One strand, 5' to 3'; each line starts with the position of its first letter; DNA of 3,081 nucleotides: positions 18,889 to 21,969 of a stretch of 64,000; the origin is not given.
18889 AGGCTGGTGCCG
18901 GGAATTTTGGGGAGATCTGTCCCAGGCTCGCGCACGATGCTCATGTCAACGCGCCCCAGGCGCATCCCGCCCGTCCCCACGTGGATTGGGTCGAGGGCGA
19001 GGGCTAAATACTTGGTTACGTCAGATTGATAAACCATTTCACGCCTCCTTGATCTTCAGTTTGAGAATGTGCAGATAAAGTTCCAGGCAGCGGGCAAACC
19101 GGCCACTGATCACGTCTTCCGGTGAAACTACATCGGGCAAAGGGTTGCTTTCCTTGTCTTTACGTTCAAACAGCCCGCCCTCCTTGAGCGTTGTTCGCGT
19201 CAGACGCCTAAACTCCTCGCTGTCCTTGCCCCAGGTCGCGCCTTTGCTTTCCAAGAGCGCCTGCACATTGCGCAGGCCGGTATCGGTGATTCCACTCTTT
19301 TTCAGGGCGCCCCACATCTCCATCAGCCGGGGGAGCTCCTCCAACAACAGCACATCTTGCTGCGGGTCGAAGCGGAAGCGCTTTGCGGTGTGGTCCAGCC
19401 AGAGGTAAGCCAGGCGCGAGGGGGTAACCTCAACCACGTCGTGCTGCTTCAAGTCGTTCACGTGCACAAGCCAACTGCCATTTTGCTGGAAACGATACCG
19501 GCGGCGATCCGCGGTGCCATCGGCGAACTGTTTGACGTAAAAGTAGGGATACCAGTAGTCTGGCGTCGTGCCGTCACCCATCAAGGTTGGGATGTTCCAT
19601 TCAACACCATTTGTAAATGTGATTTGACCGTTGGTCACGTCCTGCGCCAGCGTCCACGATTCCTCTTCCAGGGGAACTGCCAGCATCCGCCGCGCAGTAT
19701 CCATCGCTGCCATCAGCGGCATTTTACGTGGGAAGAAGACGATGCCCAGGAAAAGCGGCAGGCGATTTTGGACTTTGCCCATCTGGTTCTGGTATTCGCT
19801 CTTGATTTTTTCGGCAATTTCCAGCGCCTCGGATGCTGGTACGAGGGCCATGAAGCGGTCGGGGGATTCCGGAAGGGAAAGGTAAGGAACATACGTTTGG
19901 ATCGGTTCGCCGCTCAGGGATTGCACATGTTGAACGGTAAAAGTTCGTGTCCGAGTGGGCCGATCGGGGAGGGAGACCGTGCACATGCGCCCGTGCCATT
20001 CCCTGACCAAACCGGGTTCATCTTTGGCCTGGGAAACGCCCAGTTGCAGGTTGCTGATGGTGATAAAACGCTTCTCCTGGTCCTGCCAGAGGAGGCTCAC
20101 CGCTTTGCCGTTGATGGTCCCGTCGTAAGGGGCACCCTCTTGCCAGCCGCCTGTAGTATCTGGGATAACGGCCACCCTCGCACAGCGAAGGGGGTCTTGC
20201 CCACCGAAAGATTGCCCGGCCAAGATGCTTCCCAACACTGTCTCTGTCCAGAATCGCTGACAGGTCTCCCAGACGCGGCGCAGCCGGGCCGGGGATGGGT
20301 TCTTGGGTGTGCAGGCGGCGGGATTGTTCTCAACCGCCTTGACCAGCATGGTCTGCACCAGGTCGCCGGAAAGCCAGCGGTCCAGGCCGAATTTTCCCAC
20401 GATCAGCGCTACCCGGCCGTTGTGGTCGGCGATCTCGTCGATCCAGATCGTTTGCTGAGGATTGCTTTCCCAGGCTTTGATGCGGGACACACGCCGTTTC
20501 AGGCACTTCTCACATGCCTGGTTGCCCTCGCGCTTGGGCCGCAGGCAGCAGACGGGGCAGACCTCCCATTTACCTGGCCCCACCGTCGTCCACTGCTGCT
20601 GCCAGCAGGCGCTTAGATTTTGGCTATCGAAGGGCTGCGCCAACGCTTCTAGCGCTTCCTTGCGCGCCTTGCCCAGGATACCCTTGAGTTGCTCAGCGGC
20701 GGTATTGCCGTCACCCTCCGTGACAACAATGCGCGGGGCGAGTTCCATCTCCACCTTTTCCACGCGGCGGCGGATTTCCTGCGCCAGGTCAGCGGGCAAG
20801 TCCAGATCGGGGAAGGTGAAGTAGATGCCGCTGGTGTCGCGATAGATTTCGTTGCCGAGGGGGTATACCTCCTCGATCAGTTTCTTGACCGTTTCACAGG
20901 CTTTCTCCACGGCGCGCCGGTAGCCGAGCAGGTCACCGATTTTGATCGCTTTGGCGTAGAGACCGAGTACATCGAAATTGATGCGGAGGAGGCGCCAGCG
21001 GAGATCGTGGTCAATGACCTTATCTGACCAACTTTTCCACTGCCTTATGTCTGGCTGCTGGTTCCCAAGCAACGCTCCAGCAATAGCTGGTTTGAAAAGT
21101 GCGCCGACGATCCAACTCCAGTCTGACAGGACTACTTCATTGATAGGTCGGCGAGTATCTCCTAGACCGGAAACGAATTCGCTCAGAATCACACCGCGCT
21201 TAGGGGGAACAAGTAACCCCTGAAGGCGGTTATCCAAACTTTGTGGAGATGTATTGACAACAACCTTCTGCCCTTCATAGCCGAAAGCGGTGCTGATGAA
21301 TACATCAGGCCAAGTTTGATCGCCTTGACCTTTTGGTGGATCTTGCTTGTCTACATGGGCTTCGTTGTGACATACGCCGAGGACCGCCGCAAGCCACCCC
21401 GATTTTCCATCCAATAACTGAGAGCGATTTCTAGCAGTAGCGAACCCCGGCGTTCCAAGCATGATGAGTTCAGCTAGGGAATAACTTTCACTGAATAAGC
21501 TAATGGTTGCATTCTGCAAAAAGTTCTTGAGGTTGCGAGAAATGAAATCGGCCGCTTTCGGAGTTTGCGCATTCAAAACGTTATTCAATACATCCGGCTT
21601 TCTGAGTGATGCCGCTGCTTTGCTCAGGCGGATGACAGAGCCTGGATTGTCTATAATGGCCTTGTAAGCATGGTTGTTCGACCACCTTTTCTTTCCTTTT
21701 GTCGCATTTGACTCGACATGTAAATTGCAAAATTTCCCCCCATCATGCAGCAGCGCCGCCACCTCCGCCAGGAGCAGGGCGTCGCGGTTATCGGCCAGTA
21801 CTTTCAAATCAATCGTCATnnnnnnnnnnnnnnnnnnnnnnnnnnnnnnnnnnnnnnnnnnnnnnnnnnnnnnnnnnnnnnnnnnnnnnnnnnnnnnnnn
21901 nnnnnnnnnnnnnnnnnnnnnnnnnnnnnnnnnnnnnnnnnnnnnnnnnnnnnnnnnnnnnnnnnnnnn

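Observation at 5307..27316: Composite CRISPR-Cas locus: a complete III-C-ordered effector module nested between cas3 and a type I cas8-cas7-cas5 set, served by one cas6, one adaptation module and one array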

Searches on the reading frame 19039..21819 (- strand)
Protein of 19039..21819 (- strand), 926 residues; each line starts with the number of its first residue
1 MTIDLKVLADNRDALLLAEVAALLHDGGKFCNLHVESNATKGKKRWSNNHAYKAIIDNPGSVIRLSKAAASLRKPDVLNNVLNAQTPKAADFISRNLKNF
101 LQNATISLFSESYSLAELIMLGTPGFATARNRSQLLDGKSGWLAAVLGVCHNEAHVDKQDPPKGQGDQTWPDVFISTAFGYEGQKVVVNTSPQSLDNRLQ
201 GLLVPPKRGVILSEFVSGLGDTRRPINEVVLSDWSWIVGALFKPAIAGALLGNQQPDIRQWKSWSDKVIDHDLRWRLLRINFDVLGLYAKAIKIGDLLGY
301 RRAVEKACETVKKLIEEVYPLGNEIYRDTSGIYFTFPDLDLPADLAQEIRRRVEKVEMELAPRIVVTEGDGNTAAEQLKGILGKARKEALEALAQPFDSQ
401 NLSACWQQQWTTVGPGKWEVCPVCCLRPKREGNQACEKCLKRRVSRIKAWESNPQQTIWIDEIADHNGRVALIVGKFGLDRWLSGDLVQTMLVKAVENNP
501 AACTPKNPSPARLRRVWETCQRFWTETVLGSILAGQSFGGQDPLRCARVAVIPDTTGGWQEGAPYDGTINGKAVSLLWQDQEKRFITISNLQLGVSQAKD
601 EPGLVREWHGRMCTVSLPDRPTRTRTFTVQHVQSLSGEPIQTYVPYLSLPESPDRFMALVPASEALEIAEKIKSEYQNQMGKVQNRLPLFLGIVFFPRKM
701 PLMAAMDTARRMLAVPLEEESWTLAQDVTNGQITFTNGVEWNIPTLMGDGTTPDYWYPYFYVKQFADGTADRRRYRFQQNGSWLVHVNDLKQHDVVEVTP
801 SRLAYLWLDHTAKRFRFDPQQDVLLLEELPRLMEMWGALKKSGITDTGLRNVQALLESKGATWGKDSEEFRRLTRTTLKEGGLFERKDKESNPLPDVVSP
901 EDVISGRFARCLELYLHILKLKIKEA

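Call 5: search_protein_families(library=padloc, proteins=[window:19039-21819:-], max_evalue=0.01)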
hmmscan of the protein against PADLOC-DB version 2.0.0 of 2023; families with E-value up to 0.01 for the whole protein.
window:19039-21819:- (926 aa): 7 families
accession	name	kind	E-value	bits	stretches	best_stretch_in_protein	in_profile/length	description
PDLC01314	Cas10c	-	3e-169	563.1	1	4-920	3-785/785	CAS-III-C; effector_LS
PDLC00918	Cas10c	-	2.6e-110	367.7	1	3-842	2-874/953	Cas10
PDLC01292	Cas10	-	4e-07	27.9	1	657-713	320-376/387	CAS-III; effector_LS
PDLC01529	Cas10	-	0.00011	19.8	1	659-713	265-319/370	CAS-III; effector_LS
PDLC00917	Cas10b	-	0.00031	17.8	0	657-713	443-505/510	"CRISPR-associated protein Cas10/Cmr2, subtype III-B"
PDLC01422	Cas10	-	0.0019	15.3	1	657-713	334-392/519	CAS-III; effector_LS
PDLC02054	Cas10b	-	0.007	13.3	0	654-712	333-391/537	-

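Call 7: search_protein_families(library=ncbifam, proteins=[window:19039-21819:-], max_evalue=0.001)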
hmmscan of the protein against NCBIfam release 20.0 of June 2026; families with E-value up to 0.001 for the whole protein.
window:19039-21819:- (926 aa): 1 family
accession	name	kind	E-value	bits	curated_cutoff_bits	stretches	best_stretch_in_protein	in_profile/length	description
TIGR02682.1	cas_csx11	equivalog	7.6e-133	444.8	248.95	2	4-495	2-468/1007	CRISPR-associated protein Csx11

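Call 13: find_homologous_proteins(query=window:19039-21819:-, max_evalue=1e-10)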
Query window:19039-21819:- (926 aa): 425 proteins with E <= 1e-10 among 8000 candidates; the best 120 are listed.
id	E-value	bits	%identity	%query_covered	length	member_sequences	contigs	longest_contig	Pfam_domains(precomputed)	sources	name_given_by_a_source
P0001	0.0e+0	1533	73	100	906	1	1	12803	PF22335.2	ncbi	-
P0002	0.0e+0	1507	72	100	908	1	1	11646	PF22335.2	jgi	jgi:hypothetical protein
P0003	0.0e+0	1502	72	100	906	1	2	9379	PF22335.2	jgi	jgi:CRISPR-associated protein, Csx11 family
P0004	0.0e+0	1500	72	100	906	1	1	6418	PF22335.2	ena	-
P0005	0.0e+0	1500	71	100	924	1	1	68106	PF22335.2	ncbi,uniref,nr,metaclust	ncbi:CRISPR-associated protein Csx11 [Chloroflexus sp. MS-G]|uniref:CRISPR-associated protein Csx11 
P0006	0.0e+0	1487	70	99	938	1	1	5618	-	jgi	-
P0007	0.0e+0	1483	71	100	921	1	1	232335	-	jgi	jgi:hypothetical protein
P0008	0.0e+0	1481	72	100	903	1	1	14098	PF22335.2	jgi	jgi:hypothetical protein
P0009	0.0e+0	1471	70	100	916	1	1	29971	PF22335.2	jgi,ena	-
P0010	0.0e+0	1467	72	100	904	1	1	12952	PF22335.2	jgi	jgi:hypothetical protein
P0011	0.0e+0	1458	70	100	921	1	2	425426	PF22335.2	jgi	jgi:hypothetical protein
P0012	0.0e+0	1440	69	100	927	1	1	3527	PF22335.2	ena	-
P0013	0.0e+0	1439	69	100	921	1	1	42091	-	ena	-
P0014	0.0e+0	1438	71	100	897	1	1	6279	PF22335.2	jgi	-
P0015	0.0e+0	1431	70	98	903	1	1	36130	PF22335.2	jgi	jgi:hypothetical protein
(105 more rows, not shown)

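Call 15: find_related_loci(query=A1, collection=genome_contigs, flank=10000)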
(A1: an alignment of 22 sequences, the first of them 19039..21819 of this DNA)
Query A1 (926 aa) in genome_contigs; peptide patterns used: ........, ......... (x = any residue, [..] = any of these).
85 stretches matched a pattern; 53 encode a relative of the query (tblastn E <= 1e-3); 52 distinct loci.
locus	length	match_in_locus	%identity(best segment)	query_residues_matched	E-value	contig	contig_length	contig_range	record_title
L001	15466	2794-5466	59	5-923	0e+0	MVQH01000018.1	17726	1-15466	MAG: Methanosaeta sp. PtaB.Bin018 A4E44_contig000018, whole genome shotgun sequence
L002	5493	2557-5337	54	5-926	0e+0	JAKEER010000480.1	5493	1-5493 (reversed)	MAG: Acidobacteria bacterium isolate PMV_1.51 PMV_1.51.k101_690009, whole genome shotgun sequence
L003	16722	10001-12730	54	5-920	0e+0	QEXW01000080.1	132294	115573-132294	MAG: Anaerolineae bacterium isolate Nak57 k99_242956, whole genome shotgun sequence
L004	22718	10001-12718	61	10-926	0e+0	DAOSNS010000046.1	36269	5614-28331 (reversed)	MAG TPA_asm: Anaerolineae bacterium isolate AMR_MDS_2365 NODE_1203_length_36269_cov_93.060087, whole genome shotgun sequ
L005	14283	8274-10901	52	5-923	0e+0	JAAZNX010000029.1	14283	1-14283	MAG: Methanothrix sp. isolate AS27yjCOA_204 139620_AS27, whole genome shotgun sequence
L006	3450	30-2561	52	5-923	0e+0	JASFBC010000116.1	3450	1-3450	MAG: Anaerolineae bacterium isolate PO_4 k141_353545, whole genome shotgun sequence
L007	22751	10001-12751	63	1-924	0e+0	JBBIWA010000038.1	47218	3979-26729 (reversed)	MAG: Acidobacteriota bacterium isolate ETS170220_bin_9 NODE_281_length_47218_cov_4.75787, whole genome shotgun sequence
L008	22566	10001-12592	50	5-925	0e+0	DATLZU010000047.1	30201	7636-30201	MAG TPA_asm: Nitrospiraceae bacterium isolate SMAG_U13307 k141_341829, whole genome shotgun sequence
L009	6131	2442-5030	50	5-925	0e+0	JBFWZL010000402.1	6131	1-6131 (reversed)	MAG: Candidatus Binatia bacterium isolate CA_2019_TPBS_187 NODE_46261_length_6131_cov_1.998334_TPBS, whole genome shotgu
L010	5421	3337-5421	59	1-692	0e+0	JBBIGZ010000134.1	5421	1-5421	MAG: Chloroflexota bacterium isolate ETS170220_bin_102 NODE_13410_length_5421_cov_2.83566, whole genome shotgun sequence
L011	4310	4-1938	61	275-925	0e+0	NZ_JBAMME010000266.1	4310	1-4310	MAG: Thermogutta sp. isolate MAG23 ExploCarb_3808S_S2_4038_length_4310_cov_11, whole genome shotgun sequence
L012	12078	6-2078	56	211-924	0e+0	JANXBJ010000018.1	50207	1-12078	MAG: Anaerolineales bacterium isolate SKYB29 NODE_18_length_50207_cov_6.394355, whole genome shotgun sequence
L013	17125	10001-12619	46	3-923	0e+0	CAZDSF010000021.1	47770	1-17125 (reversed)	MAG TPA_asm: uncultured Anaerolineales bacterium isolate binchicken_co26_174 genome assembly, contig: NODE_1164_length_4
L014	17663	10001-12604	46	5-926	0e+0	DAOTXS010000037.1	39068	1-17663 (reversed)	MAG TPA_asm: Anaerolineae bacterium isolate H21_272 k133_2373373, whole genome shotgun sequence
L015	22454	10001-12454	47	106-925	0e+0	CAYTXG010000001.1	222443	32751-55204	MAG TPA_asm: uncultured Syntrophomonadaceae bacterium isolate binchicken_co39_612 genome assembly, contig: NODE_38_lengt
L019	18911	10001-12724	58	3-925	0e+0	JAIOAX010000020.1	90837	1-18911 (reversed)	MAG: Chloroflexota bacterium isolate S1bins75 c_000000000020, whole genome shotgun sequence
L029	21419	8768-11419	33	5-922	8e-126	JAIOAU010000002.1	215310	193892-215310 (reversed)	MAG: Chloroflexota bacterium isolate S1bins104 c_000000000002, whole genome shotgun sequence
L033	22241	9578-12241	34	1-922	3e-120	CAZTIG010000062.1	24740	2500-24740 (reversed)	MAG TPA_asm: uncultured Chloroflexia bacterium isolate binchicken_co26_208 genome assembly, contig: NODE_2817_length_247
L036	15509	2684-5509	28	1-922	3e-94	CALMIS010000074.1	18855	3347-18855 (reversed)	MAG TPA_asm: uncultured Chloroflexi bacterium isolate SRR2107183_bin.79_CONCOCT_v1.1_MAG genome assembly, contig: ERZ794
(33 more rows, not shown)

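Call 21: search_protein_families(library=padloc, proteins=[L013:563-2047:+, L013:2079-3161:+, L013:3149-3925:+, L013:3837-6269:+, L013:6341-7549:+, L008:2220-3737:+, L008:3786-4859:+, L008:4807-5634:+, L008:5621-7978:+, L019:162-1670:+], max_evalue=0.001)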
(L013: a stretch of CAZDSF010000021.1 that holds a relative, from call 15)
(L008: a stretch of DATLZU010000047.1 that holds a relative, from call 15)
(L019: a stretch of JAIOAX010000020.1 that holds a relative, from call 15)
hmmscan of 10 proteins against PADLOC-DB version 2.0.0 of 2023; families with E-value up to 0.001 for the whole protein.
L013:563-2047:+ (494 aa): 3 families
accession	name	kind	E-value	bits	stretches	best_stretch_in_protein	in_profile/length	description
PDLC01387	Cas8b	-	1.3e-198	658.6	1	9-487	1-472/477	CAS-I-B; effector_LS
PDLC01278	Cas8b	-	1.6e-10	38.9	1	127-403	13-237/311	CAS-I-B; effector_LS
PDLC00966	Cas8a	-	1.5e-07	29.3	1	128-303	21-191/308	"CRISPR-associated protein Cas8b1/Cst1, subtype I-B/TNEAP"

L013:2079-3161:+ (360 aa): 6 families
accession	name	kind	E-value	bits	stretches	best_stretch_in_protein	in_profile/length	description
PDLC01300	Cas7b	-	1.2e-51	173.6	1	27-317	15-252/266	CAS-I-B; effector_G7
PDLC00961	Cas7b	-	8e-49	164.5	2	122-327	95-303/321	"CRISPR-associated protein Cas7/Cst2/DevR, subtype I-B/TNEAP"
PDLC01455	Cas7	-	9.2e-30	102.1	1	1-294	1-233/268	CAS-I; effector_G7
PDLC01263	Cas7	-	5e-25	86.5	1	27-268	13-204/205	CAS-I; effector_G7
PDLC00960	Cas7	-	5.4e-25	86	1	27-269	19-239/240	CRISPR-associated autoregulator DevR family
PDLC01610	Cas7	-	1.8e-05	22.2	1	87-271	91-228/241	CAS-I; effector_G7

L013:3149-3925:+ (258 aa): 8 families
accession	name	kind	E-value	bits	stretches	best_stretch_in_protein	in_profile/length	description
PDLC01197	Cas5b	-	1.3e-58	196.2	1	11-211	1-195/215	CAS-I-B; effector_G5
PDLC00947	Cas5b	-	2.3e-27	94.1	1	11-205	1-197/217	"CRISPR-associated protein Cas5, subtype I-B/TNEAP"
PDLC01306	Cas5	-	1.8e-13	49.1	1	16-191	3-163/174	CAS-I; effector_G5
PDLC01453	Cas5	-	1.1e-11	43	1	11-207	1-185/205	CAS-I; effector_G5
PDLC00950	Cas5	-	6.6e-11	40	1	13-55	1-42/43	CRISPR-associated protein Cas5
PDLC01271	Cas5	-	7.6e-08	30.6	1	14-157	1-134/170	CAS-I-B; effector_G5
PDLC01644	Cas5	-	2.6e-05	22.7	1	23-173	11-161/192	CAS-I; effector_G5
PDLC02095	Cas5b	-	0.00067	17.4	0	23-57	11-44/199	-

L013:3837-6269:+ (810 aa): 38 families (the best 25 are shown)
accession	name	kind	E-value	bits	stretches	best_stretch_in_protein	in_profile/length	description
PDLC01761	Cas3b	-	2.5e-191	636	1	35-808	3-699/705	-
PDLC01757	Cas3b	-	5.3e-95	317.3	2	227-752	129-603/676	-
PDLC01762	Cas3b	-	1e-93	313.2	1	45-808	7-686/692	-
PDLC02079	Cas3b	-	3.4e-79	264.8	2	257-807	174-687/691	-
PDLC01767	Cas3e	-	1.3e-73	246.6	1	24-806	23-652/680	-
PDLC00938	Cas3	-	2e-69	232.5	1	309-672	3-356/358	CRISPR-associated helicase Cas3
PDLC01710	Cas3a1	-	3.7e-68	228.7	1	306-660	219-555/745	Cas3_1_CAS-I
PDLC01252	Cas3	-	5.3e-66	221.3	1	309-672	3-322/324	CAS-I; effector_G3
PDLC02081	Cas3b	-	4.9e-61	205.1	2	236-751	132-628/705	-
PDLC02080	Cas3b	-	1.4e-54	183.7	1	35-661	2-593/709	-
PDLC01759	Cas3b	-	1.3e-51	174.2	1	50-720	9-615/711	-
PDLC02082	Cas3b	-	1.8e-48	163.5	2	311-682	252-597/734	-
PDLC01760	Cas3b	-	5.9e-40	135.4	1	309-707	265-625/734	-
PDLC01765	Cas3c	-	8.1e-40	135.3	2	300-803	178-599/612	-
PDLC01770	Cas3g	-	1.9e-38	130.5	2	436-675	147-378/733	-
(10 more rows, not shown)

L013:6341-7549:+ (402 aa): 4 families
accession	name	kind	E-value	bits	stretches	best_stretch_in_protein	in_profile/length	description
PDLC01477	Cas6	-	7.2e-70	233.9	2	141-388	90-294/296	"CAS-I,CAS-II,CAS-III,CAS-IV,CAS-V,CAS-VI; crRNAmaturation"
PDLC01496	Cas6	-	2.3e-43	146.7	3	257-388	152-278/281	"CAS-I,CAS-II,CAS-III,CAS-IV,CAS-V,CAS-VI; crRNAmaturation"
PDLC01650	Cas6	-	4e-17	61.1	1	262-384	1-102/102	"CAS-I,CAS-II,CAS-III,CAS-IV,CAS-V,CAS-VI; crRNAmaturation"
PDLC02098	Cas6_IIIa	-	1e-06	27.4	1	11-388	5-199/200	-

L008:2220-3737:+ (505 aa): 3 families
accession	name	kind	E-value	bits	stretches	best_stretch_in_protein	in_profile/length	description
PDLC01387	Cas8b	-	4.4e-151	501.9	1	1-494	1-471/477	CAS-I-B; effector_LS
PDLC01278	Cas8b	-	8.9e-19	66.1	2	113-285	11-162/311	CAS-I-B; effector_LS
PDLC00966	Cas8a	-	3.8e-16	57.5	1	103-283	6-181/308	"CRISPR-associated protein Cas8b1/Cst1, subtype I-B/TNEAP"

L008:3786-4859:+ (357 aa): 6 families
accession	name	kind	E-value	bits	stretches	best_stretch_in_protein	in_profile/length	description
PDLC01300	Cas7b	-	2.6e-45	152.9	1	17-328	5-258/266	CAS-I-B; effector_G7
PDLC00961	Cas7b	-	3.1e-45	152.7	1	16-323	8-301/321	"CRISPR-associated protein Cas7/Cst2/DevR, subtype I-B/TNEAP"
PDLC01455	Cas7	-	1.8e-28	97.8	1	1-304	1-242/268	CAS-I; effector_G7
PDLC01263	Cas7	-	3.4e-23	80.5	1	17-266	3-203/205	CAS-I; effector_G7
PDLC00960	Cas7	-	7.7e-21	72.4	1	15-266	7-237/240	CRISPR-associated autoregulator DevR family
PDLC01610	Cas7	-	4.5e-05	20.9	0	83-268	87-226/241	CAS-I; effector_G7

L008:4807-5634:+ (275 aa): 9 families
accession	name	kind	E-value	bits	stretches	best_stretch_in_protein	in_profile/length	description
PDLC01197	Cas5b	-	2e-47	159.7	1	19-215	1-188/215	CAS-I-B; effector_G5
PDLC00947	Cas5b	-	3.9e-23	80.3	1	19-213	1-195/217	"CRISPR-associated protein Cas5, subtype I-B/TNEAP"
PDLC01306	Cas5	-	2.4e-13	48.6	1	22-196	1-158/174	CAS-I; effector_G5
PDLC01453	Cas5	-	1.7e-12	45.6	1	19-185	1-151/205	CAS-I; effector_G5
PDLC00950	Cas5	-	6.1e-12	43.3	1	21-63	1-42/43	CRISPR-associated protein Cas5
PDLC01271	Cas5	-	9.8e-08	30.3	1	22-169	1-136/170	CAS-I-B; effector_G5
PDLC01644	Cas5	-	1.9e-06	26.4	1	22-162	2-141/192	CAS-I; effector_G5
PDLC01258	Cas5e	-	0.00029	19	1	27-152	6-131/165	CAS-I-E; effector_G5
PDLC02095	Cas5b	-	0.00063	17.5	0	22-65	2-44/199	-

L008:5621-7978:+ (785 aa): 39 families (the best 25 are shown)
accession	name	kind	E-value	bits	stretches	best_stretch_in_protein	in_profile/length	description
PDLC01761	Cas3b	-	7.6e-194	644.3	1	11-782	2-697/705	-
PDLC01757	Cas3b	-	1.3e-91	306.2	1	12-725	3-600/676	-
PDLC01762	Cas3b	-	8.1e-91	303.6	2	232-783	188-685/692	-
PDLC02079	Cas3b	-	2e-86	288.7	2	231-727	174-636/691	-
PDLC00938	Cas3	-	4.7e-73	244.5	1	286-649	2-357/358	CRISPR-associated helicase Cas3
PDLC01767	Cas3e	-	3.6e-72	241.9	1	12-672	24-569/680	-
PDLC01710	Cas3a1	-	4e-68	228.6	1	280-668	215-569/745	Cas3_1_CAS-I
PDLC01252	Cas3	-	1.5e-67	226.3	1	286-649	2-323/324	CAS-I; effector_G3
PDLC02081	Cas3b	-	2.8e-63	212.5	1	217-619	138-520/705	-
PDLC02080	Cas3b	-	1.3e-53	180.5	1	61-652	60-608/709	-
PDLC01759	Cas3b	-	1.2e-46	157.8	1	25-698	8-614/711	-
PDLC01765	Cas3c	-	1.8e-41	140.8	2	274-779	174-599/612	-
PDLC01770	Cas3g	-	4.1e-39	132.7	2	412-655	148-382/733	-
PDLC01760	Cas3b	-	4.5e-39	132.5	1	283-672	261-613/734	-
PDLC02082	Cas3b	-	2.2e-38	130.2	1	288-660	251-599/734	-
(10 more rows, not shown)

L019:162-1670:+ (502 aa): 3 families
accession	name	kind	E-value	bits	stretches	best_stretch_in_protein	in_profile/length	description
PDLC01387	Cas8b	-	5e-205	679.8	1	3-490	1-475/477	CAS-I-B; effector_LS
PDLC01278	Cas8b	-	1.1e-11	42.8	1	122-403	14-237/311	CAS-I-B; effector_LS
PDLC00966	Cas8a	-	6e-10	37.1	1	122-290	21-181/308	"CRISPR-associated protein Cas8b1/Cst1, subtype I-B/TNEAP"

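Call 23: search_solved_structures(query=A1, max_evalue=0.01)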
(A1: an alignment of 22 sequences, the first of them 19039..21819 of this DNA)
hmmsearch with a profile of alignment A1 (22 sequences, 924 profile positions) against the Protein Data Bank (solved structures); distinct sequences matched with E-value up to 0.01: 5.
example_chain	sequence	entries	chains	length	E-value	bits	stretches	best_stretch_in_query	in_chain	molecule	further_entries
3w2v_A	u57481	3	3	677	0.00055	21.1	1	638-711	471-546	CRISPR system Cmr subunit Cmr2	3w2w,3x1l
4doz_A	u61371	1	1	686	0.00057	21.1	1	638-711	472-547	Putative uncharacterized protein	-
3ung_C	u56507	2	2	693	0.00058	21.1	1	638-711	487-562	Cmr2dHD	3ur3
4h4k_C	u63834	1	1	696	0.00059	21.1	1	638-711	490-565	CRISPR system Cmr subunit Cmr2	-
4w8y_A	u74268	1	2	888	0.00098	20.3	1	638-711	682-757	CRISPR system Cmr subunit Cmr2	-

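Call 27: search_protein_families(library=pfam, proteins=[window:19039-21819:-], max_evalue=0.01)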
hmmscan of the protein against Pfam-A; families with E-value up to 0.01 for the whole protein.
window:19039-21819:- (926 aa): 1 family
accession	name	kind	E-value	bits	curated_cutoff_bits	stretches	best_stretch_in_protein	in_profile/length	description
PF22335.1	Cas10-Cmr2_palm2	-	1.1e-06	29.2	27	1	654-714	60-120/133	Cas10/Cmr2, second palm domain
